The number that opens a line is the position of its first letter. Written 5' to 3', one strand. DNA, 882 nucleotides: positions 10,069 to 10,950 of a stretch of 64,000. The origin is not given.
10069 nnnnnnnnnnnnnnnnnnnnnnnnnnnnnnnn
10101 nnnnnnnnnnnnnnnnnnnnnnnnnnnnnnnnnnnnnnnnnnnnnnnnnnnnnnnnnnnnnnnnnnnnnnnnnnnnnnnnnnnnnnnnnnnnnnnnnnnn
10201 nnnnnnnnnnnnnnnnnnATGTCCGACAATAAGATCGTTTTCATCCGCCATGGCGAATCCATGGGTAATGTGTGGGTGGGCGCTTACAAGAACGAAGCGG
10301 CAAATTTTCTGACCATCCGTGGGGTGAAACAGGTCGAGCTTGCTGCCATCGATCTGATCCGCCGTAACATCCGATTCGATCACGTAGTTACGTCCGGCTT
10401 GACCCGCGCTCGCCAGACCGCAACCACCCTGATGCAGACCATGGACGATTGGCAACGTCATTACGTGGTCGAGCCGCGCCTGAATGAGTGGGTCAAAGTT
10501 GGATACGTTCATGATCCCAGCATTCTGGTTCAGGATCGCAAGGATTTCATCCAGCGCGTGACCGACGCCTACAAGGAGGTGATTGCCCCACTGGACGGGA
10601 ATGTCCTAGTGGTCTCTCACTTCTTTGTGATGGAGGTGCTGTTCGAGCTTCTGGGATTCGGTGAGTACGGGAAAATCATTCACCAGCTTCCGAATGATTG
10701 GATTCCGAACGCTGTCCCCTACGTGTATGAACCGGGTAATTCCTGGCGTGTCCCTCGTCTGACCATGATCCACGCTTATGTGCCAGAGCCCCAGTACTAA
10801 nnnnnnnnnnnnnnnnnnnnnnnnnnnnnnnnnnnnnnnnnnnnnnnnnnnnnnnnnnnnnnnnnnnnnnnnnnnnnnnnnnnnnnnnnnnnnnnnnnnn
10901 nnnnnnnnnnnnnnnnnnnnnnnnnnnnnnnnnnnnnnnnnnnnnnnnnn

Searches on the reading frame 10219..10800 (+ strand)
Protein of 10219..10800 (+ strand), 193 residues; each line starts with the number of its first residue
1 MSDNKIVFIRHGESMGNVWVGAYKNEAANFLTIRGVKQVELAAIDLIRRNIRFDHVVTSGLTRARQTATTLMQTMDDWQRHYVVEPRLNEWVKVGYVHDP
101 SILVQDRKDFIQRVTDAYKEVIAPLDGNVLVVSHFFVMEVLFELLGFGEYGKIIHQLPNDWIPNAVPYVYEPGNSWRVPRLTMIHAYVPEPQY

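Call 55: search_protein_families(library=pfam, proteins=[window:10219-10800:+], max_evalue=0.001)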
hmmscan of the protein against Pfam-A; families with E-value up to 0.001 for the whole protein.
window:10219-10800:+ (193 aa): 1 family
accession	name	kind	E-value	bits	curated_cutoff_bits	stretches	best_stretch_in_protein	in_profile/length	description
PF00300.27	His_Phos_1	-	1.2e-14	54.9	21.7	1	6-91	1-80/194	Histidine phosphatase superfamily (branch 1)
